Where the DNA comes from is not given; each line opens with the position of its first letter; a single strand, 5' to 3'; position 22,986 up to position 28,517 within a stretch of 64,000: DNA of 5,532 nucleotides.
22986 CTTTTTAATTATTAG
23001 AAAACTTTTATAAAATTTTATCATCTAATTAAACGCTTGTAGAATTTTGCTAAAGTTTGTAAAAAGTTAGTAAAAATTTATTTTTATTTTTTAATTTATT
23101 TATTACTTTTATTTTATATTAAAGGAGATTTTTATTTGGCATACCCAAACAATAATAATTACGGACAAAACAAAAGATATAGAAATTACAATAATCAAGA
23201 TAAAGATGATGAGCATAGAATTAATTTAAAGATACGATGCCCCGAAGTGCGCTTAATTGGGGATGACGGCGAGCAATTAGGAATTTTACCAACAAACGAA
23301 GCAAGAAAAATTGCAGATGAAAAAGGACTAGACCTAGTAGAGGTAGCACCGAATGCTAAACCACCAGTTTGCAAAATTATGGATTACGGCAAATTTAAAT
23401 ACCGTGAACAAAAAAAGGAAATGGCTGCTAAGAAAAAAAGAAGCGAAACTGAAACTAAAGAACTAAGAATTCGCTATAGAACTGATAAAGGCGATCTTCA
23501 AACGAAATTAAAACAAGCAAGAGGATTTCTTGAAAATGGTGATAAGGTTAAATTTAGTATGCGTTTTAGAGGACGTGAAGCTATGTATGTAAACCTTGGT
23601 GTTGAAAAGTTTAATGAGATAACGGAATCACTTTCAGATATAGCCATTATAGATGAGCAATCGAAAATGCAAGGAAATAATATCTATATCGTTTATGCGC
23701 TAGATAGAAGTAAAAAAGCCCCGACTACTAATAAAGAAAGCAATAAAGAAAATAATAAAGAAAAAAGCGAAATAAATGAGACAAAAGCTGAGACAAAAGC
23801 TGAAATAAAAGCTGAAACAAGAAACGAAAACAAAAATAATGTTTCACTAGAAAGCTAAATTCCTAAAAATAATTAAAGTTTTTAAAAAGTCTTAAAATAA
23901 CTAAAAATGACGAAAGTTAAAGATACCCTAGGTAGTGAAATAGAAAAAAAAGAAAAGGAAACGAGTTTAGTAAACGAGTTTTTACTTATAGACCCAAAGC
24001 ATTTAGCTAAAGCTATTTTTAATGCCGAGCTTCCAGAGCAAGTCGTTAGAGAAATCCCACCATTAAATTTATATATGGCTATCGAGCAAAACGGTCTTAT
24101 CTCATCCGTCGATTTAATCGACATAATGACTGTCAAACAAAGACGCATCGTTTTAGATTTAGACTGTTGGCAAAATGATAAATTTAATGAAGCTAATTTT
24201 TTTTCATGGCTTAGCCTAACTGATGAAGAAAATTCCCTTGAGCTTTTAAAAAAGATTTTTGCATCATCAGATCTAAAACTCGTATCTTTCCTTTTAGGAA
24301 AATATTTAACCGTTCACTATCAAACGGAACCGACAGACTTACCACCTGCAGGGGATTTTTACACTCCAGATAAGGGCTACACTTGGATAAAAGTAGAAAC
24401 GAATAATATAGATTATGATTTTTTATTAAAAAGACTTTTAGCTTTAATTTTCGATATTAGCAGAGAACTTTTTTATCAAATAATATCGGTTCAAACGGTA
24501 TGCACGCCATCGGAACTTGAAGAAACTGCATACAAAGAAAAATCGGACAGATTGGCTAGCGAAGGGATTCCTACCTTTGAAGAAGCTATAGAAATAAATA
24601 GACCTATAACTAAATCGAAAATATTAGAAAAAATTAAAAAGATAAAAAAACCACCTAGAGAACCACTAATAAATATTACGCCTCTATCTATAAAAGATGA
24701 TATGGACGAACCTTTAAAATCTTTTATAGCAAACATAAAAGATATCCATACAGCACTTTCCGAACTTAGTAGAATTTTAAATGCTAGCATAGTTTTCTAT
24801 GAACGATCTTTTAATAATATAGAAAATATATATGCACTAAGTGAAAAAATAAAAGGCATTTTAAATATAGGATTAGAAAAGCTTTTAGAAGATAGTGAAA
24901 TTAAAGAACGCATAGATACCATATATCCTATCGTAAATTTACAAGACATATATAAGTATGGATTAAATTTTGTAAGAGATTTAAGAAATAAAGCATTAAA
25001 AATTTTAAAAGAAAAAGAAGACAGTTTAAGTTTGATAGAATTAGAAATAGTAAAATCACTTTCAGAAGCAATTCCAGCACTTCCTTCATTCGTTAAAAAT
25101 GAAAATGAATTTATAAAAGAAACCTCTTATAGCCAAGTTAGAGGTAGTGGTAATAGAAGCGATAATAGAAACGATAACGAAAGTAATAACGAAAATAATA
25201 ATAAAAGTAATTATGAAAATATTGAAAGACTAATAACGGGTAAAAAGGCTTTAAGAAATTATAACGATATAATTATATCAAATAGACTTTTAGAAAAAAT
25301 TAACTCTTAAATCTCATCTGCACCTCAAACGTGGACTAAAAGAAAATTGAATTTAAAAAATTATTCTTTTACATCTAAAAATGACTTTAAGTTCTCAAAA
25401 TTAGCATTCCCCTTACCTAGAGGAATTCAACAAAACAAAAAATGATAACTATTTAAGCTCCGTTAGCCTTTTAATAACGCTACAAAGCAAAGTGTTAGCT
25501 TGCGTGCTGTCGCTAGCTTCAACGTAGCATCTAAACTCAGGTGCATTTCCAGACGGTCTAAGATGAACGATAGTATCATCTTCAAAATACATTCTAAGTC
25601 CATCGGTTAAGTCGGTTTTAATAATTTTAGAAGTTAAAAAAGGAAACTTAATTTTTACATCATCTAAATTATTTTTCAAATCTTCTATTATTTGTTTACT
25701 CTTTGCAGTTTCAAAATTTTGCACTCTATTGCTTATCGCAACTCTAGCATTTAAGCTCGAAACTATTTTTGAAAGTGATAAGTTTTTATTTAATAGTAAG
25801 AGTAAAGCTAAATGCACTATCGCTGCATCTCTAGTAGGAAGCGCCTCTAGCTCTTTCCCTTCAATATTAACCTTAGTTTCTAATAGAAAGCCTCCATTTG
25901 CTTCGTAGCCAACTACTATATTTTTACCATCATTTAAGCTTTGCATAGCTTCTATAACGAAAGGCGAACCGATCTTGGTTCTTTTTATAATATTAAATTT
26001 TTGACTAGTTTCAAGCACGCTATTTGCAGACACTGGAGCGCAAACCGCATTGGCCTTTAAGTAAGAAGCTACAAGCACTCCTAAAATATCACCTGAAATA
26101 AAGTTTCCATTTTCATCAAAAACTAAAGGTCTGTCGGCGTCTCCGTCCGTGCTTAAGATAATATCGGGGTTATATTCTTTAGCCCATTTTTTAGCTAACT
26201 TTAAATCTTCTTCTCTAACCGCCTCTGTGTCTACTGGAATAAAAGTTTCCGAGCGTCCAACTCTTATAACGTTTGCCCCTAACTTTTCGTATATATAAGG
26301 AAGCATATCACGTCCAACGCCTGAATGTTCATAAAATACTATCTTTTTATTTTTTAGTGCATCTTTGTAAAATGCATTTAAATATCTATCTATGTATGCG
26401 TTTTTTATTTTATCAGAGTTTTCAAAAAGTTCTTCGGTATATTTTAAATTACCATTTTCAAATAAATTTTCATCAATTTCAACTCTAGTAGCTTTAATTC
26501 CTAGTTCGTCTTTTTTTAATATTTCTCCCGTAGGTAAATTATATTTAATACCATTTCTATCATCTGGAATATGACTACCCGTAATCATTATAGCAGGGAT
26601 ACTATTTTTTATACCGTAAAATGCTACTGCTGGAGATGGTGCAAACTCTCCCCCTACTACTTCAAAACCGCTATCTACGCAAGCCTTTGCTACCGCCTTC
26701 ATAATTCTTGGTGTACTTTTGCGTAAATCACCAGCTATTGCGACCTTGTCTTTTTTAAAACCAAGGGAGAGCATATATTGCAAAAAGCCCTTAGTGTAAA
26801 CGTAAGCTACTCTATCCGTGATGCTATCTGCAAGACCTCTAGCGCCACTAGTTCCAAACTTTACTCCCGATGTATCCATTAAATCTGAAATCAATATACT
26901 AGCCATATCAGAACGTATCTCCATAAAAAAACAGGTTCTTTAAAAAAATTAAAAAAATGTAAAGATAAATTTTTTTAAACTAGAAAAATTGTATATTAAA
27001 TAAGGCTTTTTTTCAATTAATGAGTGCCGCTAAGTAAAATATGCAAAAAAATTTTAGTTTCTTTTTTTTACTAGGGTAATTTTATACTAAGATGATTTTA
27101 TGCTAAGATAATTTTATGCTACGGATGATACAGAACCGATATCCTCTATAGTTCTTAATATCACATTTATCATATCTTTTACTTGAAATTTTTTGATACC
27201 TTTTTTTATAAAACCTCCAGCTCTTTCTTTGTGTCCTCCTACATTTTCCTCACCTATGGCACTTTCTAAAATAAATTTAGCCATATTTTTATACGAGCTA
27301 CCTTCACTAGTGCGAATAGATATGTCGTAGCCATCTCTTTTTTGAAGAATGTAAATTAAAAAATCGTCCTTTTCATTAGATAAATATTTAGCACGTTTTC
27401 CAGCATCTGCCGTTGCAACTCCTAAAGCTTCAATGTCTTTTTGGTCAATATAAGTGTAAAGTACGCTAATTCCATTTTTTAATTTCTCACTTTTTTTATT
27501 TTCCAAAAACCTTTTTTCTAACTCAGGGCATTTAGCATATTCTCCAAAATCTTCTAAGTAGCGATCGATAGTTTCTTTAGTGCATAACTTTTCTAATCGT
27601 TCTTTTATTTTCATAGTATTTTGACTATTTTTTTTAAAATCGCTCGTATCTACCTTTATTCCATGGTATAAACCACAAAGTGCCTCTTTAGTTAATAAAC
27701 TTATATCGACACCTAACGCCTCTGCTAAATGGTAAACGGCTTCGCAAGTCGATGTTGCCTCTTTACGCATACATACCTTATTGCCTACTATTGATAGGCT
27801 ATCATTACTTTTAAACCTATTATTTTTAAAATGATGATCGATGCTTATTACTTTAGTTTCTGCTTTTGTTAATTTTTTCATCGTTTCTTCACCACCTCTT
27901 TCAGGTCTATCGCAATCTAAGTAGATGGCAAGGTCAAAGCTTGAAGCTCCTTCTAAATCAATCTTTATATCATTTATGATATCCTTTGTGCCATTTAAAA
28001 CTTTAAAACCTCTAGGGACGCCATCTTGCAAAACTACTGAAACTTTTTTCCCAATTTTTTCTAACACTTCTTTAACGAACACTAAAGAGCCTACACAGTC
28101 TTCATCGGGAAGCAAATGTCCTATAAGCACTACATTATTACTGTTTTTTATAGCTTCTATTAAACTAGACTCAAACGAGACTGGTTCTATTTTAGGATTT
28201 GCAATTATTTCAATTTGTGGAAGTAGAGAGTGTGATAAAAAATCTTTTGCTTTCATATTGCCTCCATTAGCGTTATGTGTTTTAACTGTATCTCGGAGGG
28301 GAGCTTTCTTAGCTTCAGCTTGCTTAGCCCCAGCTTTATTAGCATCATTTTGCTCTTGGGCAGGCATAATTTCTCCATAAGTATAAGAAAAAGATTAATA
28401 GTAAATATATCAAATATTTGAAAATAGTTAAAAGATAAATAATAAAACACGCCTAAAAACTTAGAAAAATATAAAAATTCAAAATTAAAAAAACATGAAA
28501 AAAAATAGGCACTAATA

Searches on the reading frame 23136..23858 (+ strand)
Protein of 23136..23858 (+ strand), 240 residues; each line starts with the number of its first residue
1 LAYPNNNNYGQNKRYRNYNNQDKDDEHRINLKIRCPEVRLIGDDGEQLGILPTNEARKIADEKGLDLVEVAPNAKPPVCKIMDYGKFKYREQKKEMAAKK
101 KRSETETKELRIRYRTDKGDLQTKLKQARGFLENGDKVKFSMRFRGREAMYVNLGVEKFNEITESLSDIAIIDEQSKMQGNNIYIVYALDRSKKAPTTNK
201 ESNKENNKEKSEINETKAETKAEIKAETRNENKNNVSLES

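Call 13: search_protein_families(library=pfam, proteins=[window:23136-23858:+], max_evalue=0.0001)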
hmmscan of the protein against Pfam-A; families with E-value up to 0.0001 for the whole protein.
window:23136-23858:+ (240 aa): 2 families
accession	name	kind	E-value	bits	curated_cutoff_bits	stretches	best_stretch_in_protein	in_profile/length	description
PF05198.21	IF3_N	-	9e-34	115.9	26.9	1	29-96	1-68/70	Translation initiation factor IF-3, N-terminal domain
PF00707.27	IF3_C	-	1e-26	93.1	34.8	1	106-187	2-83/86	Translation initiation factor IF-3, C-terminal domain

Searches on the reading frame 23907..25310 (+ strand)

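Call 13: search_protein_families(library=pfam, proteins=[window:23907-25310:+], max_evalue=0.0001)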
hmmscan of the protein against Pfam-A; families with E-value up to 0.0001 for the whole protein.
window:23907-25310:+ (467 aa): 1 family
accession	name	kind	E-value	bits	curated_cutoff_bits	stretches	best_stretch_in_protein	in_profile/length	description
PF19676.4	DUF6178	-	1.7e-48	165.9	25.5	1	28-370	19-366/561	Family of unknown function (DUF6178)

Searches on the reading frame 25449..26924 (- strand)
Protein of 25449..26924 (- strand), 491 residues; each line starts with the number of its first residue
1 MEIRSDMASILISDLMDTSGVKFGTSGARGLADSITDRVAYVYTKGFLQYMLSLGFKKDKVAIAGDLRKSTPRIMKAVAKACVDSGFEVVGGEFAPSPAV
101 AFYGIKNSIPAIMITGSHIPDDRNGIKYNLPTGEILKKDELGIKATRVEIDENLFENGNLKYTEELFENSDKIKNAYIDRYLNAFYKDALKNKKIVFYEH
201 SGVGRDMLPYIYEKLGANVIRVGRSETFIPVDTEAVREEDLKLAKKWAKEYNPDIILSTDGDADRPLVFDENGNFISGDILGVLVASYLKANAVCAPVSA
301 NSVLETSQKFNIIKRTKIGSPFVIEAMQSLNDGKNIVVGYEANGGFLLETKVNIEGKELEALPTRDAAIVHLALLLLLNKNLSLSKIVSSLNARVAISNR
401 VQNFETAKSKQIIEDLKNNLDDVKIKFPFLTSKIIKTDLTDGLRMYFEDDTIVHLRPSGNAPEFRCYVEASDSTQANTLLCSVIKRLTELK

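Call 13: search_protein_families(library=pfam, proteins=[window:25449-26924:-], max_evalue=0.0001)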
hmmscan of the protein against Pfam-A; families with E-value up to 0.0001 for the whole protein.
window:25449-26924:- (491 aa): 4 families
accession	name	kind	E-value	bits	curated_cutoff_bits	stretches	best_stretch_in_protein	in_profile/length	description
PF02878.22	PGM_PMM_I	-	9.2e-22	77.7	22.5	1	21-145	2-129/138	Phosphoglucomutase/phosphomannomutase, alpha/beta/alpha domain I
PF02879.22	PGM_PMM_II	-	8.3e-18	65.3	29.3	1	176-273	2-103/103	Phosphoglucomutase/phosphomannomutase, alpha/beta/alpha domain II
PF02880.22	PGM_PMM_III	-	2e-08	34.8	20.7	1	278-390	2-110/115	Phosphoglucomutase/phosphomannomutase, alpha/beta/alpha domain III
PF00408.26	PGM_PMM_IV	-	1.8e-05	25.1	23.1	1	419-479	21-61/68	Phosphoglucomutase/phosphomannomutase, C-terminal domain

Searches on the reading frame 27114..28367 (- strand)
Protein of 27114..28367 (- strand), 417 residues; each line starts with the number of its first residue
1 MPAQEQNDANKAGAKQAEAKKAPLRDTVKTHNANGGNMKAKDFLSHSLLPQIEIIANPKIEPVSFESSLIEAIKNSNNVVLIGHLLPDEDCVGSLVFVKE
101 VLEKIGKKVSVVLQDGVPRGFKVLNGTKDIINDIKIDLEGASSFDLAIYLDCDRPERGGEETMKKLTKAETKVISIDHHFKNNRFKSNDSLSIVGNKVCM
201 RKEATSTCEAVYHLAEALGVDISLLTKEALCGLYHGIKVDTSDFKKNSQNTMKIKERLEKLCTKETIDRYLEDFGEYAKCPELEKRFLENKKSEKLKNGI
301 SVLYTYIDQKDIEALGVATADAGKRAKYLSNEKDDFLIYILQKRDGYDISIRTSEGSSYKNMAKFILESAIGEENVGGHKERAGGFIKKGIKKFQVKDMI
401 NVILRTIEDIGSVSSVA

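Call 13: search_protein_families(library=pfam, proteins=[window:27114-28367:-], max_evalue=0.0001)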
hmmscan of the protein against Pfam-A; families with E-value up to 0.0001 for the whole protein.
window:27114-28367:- (417 aa): 1 family
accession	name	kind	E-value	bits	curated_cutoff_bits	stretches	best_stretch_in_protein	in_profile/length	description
PF01368.27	DHH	-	9.3e-16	58.7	28.1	1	78-237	1-125/125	DHH family, N-terminal domain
